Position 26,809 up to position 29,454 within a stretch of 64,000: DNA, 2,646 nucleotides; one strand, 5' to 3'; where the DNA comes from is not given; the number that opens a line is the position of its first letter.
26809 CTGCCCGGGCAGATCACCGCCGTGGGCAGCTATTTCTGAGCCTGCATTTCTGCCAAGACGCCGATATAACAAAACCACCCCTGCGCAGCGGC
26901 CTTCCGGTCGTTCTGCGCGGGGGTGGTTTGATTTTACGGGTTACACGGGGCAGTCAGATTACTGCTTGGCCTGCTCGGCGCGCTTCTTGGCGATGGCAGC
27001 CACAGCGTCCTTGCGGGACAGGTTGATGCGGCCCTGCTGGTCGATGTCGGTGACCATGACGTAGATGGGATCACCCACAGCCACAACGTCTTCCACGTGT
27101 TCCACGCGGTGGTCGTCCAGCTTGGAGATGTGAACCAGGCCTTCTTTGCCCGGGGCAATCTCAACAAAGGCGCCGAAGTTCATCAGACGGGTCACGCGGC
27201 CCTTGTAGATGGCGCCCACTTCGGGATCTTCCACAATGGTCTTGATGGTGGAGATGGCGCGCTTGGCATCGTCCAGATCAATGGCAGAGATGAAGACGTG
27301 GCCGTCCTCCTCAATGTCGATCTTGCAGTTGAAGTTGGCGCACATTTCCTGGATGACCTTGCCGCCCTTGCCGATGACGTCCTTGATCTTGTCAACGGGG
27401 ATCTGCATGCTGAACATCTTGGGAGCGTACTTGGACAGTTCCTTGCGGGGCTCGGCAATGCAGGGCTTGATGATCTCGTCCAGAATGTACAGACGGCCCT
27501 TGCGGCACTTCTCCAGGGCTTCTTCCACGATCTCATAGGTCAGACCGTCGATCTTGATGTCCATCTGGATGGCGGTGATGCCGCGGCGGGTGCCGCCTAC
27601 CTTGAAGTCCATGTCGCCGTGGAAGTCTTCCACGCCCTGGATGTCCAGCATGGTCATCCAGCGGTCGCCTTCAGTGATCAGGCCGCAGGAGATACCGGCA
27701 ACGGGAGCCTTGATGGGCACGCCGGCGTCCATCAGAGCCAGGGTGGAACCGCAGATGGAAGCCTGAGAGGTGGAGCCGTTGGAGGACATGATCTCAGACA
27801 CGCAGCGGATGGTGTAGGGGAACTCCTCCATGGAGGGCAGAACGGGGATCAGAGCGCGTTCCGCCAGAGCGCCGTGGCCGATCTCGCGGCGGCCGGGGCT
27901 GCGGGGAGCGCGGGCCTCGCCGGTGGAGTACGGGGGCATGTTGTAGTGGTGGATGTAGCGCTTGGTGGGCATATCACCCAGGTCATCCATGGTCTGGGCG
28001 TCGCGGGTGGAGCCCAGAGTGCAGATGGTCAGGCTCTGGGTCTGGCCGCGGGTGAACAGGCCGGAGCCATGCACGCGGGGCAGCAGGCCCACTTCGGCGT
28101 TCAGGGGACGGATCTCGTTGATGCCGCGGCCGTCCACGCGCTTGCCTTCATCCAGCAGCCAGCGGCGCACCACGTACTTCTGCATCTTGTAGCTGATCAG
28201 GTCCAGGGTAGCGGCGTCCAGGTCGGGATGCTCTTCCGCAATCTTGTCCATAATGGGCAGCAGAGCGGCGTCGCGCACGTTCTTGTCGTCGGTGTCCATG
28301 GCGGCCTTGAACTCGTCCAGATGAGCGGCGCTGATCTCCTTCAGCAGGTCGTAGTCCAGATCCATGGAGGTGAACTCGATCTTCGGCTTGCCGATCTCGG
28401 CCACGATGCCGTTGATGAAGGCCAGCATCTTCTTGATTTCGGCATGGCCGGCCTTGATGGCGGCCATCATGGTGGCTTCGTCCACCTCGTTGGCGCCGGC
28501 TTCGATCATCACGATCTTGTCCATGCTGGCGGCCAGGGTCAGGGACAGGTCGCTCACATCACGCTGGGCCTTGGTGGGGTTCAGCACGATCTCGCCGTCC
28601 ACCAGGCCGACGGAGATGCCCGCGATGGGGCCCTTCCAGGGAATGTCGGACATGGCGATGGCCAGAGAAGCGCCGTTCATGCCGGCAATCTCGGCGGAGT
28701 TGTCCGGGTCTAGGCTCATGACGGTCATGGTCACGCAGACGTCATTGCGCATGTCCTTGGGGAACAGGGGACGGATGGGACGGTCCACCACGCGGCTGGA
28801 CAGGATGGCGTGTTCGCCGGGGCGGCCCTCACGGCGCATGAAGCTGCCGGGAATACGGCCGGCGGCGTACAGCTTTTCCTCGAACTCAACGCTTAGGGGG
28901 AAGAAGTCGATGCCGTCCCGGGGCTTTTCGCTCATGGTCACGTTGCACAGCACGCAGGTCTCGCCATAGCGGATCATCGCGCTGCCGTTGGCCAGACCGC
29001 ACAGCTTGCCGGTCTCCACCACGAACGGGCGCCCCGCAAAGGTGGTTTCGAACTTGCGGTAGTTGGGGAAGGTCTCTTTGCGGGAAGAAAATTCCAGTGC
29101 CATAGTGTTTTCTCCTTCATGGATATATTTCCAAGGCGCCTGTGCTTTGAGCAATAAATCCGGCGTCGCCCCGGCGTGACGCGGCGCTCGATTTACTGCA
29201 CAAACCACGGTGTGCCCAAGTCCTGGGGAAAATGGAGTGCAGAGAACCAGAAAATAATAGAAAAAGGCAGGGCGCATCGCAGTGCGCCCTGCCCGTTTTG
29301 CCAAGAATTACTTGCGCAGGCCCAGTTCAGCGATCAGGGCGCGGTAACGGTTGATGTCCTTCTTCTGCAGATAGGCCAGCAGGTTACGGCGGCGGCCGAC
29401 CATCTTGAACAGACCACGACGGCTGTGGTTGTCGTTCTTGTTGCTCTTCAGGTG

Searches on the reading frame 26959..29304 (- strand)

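Call 19: search_protein_families(library=ncbifam, proteins=[window:26959-29304:-], max_evalue=1e-10)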
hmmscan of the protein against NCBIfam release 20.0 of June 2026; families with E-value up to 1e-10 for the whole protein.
window:26959-29304:- (781 aa): 19 families
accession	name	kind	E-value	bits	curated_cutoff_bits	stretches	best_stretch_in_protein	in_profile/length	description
NF008805.1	PRK11824.1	equivalog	1.7e-283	942.2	471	1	85-766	2-682/683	polyribonucleotide nucleotidyltransferase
TIGR03591.1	polynuc_phos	equivalog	2e-276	918.9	525.05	1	89-766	2-688/689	polyribonucleotide nucleotidyltransferase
TIGR02696.1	pppGpp_PNP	exception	4.2e-197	656.9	1106.75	1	89-762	14-718/720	guanosine pentaphosphate synthetase I/polyribonucleotide nucleotidyltransferase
TIGR02065.1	ECX1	equivalog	5.2e-38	130.7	318.7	1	383-607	3-218/230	exosome complex exonuclease Rrp41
NF005208.0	PRK06676.1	equivalog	1.2e-21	77.2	368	1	688-777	262-360/391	30S ribosomal protein S1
NF000907.0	PRK00087.1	equivalog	1.8e-20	72.7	624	1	687-778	546-646/671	bifunctional 4-hydroxy-3-methylbut-2-enyl diphosphate reductase/30S ribosomal protein S1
NF006363.0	PRK08582.1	equivalog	8.6e-20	71.3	171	1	695-777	4-86/140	S1 domain-containing RNA-binding protein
NF010379.0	PRK13806.1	equivalog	1.5e-19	70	648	1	688-768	284-366/491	30S ribosomal protein S1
NF005911.0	PRK07899.1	equivalog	1.1e-18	67.2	691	1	691-775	280-373/486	30S ribosomal protein S1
NF040579.1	S1_dom_CvfD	subfamily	3.6e-17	62.6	117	1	695-777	2-85/113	CvfD/Ygs/GSP13 family RNA-binding post-transcriptional regulator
NF005973.0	PRK08059.1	equivalog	4.9e-17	62.2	148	1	693-778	4-90/123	S1 domain-containing post-transcriptional regulator GSP13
NF004952.0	PRK06299.1-2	equivalog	3.2e-15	55.5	524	1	689-765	288-374/580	30S ribosomal protein S1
NF004473.0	PRK05807.1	equivalog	3.7e-15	56.5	178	1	695-774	4-80/136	S1 domain-containing RNA-binding protein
TIGR00717.1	rpsA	equivalog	1.2e-13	50.5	577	1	672-767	239-345/516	30S ribosomal protein S1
NF004954.0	PRK06299.1-4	equivalog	7.3e-13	47.5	727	1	692-767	272-349/560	30S ribosomal protein S1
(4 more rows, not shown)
